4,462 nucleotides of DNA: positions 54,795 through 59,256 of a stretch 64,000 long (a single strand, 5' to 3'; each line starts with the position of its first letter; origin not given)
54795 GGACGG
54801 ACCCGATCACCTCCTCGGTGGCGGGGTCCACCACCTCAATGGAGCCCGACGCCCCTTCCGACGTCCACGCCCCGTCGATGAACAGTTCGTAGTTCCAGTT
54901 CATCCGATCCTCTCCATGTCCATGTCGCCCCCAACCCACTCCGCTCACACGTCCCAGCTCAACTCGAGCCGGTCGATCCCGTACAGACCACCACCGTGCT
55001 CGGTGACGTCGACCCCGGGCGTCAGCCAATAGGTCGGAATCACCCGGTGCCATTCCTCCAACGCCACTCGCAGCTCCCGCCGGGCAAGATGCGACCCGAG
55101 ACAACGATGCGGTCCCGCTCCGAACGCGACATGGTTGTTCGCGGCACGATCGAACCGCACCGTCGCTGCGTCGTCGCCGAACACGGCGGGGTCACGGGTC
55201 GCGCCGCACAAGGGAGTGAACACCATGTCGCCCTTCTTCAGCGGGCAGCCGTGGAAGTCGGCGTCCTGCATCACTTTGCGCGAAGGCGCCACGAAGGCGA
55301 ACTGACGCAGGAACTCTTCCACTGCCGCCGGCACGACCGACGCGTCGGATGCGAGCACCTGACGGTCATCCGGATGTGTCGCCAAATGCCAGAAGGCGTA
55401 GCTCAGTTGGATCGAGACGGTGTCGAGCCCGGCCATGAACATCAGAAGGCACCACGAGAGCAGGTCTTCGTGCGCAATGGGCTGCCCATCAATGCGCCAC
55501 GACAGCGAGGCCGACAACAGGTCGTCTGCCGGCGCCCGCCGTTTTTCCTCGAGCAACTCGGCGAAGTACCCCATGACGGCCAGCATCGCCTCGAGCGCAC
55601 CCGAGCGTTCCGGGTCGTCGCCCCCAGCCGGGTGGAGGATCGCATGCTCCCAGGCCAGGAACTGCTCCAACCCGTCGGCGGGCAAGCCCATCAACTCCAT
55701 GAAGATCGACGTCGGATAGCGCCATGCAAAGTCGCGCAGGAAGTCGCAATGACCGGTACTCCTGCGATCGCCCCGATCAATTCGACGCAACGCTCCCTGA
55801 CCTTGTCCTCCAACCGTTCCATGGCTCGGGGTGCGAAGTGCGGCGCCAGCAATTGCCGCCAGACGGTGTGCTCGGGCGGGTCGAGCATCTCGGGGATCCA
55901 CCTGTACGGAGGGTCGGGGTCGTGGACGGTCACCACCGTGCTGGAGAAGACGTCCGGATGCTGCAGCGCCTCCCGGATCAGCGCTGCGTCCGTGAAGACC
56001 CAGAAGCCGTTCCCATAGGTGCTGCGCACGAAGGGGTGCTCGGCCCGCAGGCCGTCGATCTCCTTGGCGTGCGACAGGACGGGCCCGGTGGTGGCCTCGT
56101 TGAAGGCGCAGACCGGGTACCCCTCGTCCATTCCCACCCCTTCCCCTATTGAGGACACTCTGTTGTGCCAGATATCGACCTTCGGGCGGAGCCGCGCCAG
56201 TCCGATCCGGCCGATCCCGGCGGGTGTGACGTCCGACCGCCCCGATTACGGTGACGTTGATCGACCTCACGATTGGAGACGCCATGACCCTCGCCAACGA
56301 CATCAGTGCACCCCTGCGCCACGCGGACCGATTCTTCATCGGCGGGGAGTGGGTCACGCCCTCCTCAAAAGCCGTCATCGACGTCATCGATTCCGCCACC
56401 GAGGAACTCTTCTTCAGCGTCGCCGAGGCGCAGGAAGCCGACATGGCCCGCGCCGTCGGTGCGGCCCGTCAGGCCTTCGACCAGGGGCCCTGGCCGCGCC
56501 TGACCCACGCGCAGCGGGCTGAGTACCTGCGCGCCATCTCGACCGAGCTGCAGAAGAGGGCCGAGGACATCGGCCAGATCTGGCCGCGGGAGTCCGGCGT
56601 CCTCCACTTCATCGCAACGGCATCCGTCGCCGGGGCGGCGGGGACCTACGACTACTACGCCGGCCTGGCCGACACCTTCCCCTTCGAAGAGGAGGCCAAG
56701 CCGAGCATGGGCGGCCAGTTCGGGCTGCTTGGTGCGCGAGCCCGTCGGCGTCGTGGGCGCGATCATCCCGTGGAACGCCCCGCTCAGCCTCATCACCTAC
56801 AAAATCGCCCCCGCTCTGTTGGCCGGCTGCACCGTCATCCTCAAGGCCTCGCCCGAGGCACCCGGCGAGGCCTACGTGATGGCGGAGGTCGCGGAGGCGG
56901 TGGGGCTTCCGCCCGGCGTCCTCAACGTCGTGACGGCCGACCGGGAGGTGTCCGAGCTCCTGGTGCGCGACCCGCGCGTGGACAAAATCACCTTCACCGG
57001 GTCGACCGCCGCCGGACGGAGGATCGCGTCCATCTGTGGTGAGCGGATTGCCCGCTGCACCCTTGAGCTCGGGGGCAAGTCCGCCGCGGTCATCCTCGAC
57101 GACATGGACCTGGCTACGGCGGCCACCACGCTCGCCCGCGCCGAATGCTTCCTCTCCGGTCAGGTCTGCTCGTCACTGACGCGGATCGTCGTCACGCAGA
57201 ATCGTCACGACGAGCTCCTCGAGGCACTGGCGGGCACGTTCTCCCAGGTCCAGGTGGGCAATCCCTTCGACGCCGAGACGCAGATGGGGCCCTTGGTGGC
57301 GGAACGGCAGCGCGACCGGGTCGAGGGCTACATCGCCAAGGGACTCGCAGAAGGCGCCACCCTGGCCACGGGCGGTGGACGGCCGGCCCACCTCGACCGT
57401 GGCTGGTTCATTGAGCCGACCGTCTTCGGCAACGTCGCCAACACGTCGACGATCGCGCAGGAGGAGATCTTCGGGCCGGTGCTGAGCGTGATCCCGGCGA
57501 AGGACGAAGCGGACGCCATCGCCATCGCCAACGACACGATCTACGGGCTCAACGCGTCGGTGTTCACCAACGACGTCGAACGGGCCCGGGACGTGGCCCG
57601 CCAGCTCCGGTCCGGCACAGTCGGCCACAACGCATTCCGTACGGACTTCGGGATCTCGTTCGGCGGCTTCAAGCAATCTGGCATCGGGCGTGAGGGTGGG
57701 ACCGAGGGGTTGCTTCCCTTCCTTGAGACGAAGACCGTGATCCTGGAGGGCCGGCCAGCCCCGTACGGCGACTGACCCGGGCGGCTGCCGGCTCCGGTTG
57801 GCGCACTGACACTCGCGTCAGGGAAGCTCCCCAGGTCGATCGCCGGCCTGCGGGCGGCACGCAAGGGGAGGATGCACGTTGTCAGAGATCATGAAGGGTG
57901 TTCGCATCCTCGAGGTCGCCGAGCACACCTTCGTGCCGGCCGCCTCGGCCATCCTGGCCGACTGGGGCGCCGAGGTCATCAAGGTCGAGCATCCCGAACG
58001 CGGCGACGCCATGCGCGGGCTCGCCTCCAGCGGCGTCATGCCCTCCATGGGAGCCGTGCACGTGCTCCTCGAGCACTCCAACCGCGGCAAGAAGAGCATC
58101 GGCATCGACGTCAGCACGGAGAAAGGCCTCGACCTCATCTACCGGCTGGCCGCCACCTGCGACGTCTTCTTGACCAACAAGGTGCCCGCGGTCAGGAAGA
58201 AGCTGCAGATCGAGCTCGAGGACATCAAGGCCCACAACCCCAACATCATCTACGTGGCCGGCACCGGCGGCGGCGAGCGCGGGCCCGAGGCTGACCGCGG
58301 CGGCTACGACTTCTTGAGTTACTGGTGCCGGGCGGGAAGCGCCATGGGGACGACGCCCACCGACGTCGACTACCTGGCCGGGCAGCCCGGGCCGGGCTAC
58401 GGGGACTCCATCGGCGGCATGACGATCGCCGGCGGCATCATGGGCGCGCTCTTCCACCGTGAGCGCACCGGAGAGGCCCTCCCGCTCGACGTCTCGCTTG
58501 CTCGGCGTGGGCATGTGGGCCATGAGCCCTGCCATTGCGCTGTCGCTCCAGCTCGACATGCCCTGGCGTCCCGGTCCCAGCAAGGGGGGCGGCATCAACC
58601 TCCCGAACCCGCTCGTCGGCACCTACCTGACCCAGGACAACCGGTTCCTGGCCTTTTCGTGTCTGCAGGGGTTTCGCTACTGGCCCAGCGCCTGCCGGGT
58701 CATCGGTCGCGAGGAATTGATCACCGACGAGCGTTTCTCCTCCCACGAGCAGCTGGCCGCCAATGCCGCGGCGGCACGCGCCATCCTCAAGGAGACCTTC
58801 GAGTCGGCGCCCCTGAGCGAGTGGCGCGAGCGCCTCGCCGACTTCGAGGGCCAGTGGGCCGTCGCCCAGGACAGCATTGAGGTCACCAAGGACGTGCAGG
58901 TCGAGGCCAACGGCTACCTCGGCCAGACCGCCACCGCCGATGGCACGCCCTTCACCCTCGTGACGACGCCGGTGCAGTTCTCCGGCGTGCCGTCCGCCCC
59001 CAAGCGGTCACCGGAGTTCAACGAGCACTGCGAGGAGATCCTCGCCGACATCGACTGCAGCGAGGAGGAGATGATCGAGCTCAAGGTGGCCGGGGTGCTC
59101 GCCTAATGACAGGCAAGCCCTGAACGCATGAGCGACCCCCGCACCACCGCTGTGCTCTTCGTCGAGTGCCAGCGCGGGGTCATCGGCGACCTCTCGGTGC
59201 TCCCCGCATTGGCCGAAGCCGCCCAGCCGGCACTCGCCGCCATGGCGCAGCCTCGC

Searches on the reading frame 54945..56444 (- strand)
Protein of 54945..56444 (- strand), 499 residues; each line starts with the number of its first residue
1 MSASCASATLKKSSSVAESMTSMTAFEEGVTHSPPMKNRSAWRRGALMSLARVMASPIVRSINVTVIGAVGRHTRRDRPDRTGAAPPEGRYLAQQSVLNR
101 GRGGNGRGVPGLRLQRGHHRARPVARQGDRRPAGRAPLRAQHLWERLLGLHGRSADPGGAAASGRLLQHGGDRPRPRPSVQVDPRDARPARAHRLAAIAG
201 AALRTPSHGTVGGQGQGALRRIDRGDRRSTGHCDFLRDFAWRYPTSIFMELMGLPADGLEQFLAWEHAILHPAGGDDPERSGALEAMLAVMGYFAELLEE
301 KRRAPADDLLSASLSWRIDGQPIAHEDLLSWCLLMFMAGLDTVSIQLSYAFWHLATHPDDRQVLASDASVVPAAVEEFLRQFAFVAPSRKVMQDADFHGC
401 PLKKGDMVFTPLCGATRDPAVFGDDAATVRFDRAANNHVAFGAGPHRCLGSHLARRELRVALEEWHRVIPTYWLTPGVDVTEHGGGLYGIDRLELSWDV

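Call 12: search_protein_families(library=pfam, proteins=[window:54945-56444:-], max_evalue=0.00001)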
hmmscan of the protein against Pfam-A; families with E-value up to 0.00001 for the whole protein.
window:54945-56444:- (499 aa): 1 family
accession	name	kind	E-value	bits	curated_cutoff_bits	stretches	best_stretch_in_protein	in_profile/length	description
PF00067.27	p450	-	1.9e-22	80.1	22.8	1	301-463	237-426/462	Cytochrome P450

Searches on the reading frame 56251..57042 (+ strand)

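Call 12: search_protein_families(library=pfam, proteins=[window:56251-57042:+], max_evalue=0.00001)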
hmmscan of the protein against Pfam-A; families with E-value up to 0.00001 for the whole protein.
window:56251-57042:+ (263 aa): 1 family
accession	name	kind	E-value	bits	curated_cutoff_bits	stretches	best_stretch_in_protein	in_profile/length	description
PF00171.27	Aldedh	-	2.5e-16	59.7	23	1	34-144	1-108/461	Aldehyde dehydrogenase family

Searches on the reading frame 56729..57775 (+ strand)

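Call 12: search_protein_families(library=pfam, proteins=[window:56729-57775:+], max_evalue=0.00001)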
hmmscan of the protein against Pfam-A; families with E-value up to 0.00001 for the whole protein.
window:56729-57775:+ (348 aa): 2 families
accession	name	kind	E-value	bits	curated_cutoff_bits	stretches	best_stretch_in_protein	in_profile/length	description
PF00171.27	Aldedh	-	2.6e-131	438.8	23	1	2-337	123-461/461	Aldehyde dehydrogenase family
PF05893.19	LuxC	-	5.2e-07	29.3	21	1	4-179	87-267/401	Acyl-CoA reductase (LuxC)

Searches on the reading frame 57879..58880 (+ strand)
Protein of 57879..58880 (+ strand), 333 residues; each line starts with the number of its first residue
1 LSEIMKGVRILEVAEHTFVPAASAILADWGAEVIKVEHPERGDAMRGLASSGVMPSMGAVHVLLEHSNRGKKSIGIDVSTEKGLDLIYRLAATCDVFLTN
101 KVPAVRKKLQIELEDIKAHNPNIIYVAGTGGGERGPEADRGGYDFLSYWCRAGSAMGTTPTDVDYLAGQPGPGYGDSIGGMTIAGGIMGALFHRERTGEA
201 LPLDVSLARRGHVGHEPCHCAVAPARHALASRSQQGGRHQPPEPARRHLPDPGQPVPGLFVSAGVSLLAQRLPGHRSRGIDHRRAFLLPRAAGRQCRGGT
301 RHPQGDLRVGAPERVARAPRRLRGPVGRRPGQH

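Call 12: search_protein_families(library=pfam, proteins=[window:57879-58880:+], max_evalue=0.00001)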
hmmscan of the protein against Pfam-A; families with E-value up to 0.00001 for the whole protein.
window:57879-58880:+ (333 aa): 1 family
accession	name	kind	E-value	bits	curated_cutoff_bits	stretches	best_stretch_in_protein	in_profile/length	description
PF02515.22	CoA_transf_3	-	4.3e-50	171.3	23.3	1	5-211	1-199/366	CoA-transferase family III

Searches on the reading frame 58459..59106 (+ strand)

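Call 12: search_protein_families(library=pfam, proteins=[window:58459-59106:+], max_evalue=0.00001)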
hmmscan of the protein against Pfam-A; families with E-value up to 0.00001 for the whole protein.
window:58459-59106:+ (215 aa): 1 family
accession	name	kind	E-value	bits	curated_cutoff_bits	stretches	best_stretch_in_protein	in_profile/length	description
PF02515.22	CoA_transf_3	-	1.3e-17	64.4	23.3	1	43-190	220-365/366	CoA-transferase family III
